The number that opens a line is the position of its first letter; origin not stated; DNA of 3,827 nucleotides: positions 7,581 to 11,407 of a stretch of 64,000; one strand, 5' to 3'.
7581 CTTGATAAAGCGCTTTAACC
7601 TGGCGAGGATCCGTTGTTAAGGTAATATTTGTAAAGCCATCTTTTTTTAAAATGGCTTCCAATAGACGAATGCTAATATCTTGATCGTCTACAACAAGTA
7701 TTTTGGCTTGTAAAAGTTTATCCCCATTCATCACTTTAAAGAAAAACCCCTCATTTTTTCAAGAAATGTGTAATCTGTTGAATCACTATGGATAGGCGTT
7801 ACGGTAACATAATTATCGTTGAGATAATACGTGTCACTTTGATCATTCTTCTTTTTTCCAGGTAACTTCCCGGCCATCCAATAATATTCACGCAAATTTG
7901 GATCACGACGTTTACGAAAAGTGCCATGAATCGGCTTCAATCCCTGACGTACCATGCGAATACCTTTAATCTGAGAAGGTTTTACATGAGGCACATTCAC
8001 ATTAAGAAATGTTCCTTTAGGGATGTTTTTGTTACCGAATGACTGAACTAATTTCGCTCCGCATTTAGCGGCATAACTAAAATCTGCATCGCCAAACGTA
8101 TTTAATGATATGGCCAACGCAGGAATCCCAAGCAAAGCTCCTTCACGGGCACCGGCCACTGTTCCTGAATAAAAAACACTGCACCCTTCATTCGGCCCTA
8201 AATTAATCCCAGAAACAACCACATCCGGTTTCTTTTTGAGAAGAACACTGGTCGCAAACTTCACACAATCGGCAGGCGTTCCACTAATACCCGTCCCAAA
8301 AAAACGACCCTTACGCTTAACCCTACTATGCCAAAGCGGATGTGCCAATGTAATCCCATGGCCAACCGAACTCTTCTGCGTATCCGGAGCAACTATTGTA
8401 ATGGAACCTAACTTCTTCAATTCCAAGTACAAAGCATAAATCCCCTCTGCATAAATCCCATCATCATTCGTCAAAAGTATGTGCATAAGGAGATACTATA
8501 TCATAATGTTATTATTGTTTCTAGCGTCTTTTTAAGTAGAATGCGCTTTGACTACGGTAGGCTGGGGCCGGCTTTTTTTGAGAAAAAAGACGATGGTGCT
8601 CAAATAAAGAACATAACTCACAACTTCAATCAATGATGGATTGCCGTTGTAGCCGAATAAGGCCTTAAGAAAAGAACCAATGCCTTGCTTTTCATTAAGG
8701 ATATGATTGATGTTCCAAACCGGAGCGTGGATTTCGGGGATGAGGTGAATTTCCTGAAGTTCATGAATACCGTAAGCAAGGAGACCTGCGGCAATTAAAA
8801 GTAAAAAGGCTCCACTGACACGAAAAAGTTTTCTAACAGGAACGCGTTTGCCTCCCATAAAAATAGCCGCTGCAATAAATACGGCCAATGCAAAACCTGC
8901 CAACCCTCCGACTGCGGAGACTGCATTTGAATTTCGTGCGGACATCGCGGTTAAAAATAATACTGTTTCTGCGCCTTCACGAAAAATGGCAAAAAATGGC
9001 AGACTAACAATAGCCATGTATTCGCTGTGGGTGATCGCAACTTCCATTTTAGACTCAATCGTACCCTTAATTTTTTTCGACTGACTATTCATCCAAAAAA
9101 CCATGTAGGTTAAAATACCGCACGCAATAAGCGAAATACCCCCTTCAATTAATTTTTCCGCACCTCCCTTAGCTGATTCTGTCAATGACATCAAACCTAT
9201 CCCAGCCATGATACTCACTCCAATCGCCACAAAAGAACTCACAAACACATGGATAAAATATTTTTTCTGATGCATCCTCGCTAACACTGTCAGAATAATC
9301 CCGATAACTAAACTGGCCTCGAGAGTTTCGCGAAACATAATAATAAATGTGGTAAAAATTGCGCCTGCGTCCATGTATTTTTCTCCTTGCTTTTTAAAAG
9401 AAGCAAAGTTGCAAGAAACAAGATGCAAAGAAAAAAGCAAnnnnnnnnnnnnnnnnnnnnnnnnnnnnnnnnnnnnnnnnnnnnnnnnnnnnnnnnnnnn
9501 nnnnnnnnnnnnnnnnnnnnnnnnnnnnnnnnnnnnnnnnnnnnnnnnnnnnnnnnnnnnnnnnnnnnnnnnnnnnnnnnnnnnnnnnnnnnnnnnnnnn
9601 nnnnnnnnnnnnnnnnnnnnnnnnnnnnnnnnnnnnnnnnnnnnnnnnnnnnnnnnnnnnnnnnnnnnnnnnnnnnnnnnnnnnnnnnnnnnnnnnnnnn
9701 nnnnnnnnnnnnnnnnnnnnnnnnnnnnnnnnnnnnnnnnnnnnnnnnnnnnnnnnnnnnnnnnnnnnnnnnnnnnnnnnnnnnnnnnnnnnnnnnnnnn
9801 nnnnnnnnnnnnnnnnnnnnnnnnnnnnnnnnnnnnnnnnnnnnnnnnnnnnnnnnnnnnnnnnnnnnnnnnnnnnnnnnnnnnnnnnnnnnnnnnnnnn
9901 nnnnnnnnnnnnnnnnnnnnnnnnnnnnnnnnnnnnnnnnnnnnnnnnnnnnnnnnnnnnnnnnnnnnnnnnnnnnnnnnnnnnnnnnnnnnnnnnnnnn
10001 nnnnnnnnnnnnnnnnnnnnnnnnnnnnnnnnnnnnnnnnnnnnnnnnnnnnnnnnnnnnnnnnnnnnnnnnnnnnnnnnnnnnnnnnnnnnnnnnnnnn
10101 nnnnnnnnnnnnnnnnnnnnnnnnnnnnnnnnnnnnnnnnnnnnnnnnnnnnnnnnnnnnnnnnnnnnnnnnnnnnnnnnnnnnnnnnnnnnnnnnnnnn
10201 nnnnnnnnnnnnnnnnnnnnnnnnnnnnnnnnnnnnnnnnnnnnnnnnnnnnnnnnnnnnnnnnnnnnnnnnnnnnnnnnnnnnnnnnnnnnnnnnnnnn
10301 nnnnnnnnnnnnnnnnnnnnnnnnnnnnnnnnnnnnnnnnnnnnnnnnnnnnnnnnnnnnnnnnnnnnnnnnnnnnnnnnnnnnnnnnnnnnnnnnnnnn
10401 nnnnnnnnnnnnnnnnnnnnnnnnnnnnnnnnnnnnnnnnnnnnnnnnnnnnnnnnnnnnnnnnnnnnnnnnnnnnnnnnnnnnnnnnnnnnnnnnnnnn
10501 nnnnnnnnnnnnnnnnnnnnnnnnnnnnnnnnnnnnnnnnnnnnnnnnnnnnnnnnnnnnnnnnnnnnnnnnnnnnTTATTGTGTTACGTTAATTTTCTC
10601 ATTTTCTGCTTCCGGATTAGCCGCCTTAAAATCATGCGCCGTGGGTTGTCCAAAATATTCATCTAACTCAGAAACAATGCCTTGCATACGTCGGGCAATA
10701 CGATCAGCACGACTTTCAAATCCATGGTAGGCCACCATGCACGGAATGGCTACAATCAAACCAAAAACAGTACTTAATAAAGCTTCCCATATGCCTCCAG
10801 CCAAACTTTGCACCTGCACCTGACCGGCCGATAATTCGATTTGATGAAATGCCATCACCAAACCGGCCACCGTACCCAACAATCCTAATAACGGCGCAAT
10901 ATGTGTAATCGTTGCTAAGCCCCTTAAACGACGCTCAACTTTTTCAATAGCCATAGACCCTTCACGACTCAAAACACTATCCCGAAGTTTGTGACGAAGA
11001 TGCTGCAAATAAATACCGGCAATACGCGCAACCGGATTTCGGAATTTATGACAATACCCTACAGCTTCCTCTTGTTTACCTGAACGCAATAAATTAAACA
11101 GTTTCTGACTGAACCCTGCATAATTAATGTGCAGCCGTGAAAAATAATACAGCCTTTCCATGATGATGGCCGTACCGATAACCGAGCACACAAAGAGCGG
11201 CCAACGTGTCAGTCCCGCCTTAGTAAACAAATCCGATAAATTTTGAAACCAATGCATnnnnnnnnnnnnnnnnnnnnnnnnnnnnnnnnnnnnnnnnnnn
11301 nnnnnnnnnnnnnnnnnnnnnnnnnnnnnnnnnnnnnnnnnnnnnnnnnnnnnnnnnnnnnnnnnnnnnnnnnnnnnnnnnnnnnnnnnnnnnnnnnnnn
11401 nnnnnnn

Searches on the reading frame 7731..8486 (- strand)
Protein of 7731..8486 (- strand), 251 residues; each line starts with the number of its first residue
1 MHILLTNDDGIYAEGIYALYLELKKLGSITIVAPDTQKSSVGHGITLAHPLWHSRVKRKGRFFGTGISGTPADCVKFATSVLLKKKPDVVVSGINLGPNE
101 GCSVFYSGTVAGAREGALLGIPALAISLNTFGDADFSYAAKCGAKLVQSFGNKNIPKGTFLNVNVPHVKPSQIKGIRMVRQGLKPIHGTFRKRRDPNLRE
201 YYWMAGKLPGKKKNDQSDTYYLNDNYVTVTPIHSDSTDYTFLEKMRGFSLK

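Call 31: search_protein_families(library=pfam, proteins=[window:7731-8486:-], max_evalue=0.0001)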
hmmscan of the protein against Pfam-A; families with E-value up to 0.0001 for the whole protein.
window:7731-8486:- (251 aa): 1 family
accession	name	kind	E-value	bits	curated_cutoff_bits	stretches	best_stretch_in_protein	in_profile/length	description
PF01975.23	SurE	-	7.3e-59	199.2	22.1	1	3-183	1-184/189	Survival protein SurE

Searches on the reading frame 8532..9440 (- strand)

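Call 31: search_protein_families(library=pfam, proteins=[window:8532-9440:-], max_evalue=0.0001)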
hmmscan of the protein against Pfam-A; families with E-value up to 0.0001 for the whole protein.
window:8532-9440:- (302 aa): 1 family
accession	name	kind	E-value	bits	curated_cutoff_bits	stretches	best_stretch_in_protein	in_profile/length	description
PF03239.20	FTR1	-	7.5e-48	163.7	25.3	1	29-284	2-267/284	Iron permease FTR1 family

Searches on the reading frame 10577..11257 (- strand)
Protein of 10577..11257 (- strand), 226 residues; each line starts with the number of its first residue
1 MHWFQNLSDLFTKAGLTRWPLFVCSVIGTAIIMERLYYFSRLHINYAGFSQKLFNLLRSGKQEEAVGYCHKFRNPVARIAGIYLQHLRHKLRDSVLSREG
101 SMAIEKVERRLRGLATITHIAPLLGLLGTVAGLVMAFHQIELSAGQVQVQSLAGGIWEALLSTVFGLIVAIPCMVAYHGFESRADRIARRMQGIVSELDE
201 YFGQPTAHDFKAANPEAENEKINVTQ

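Call 31: search_protein_families(library=pfam, proteins=[window:10577-11257:-], max_evalue=0.0001)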
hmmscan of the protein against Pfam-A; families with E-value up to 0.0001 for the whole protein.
window:10577-11257:- (226 aa): 1 family
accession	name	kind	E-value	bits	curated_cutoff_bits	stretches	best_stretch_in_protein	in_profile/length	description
PF01618.21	MotA_ExbB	-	5.5e-28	97.7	22.9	1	93-192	28-126/127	MotA/TolQ/ExbB proton channel family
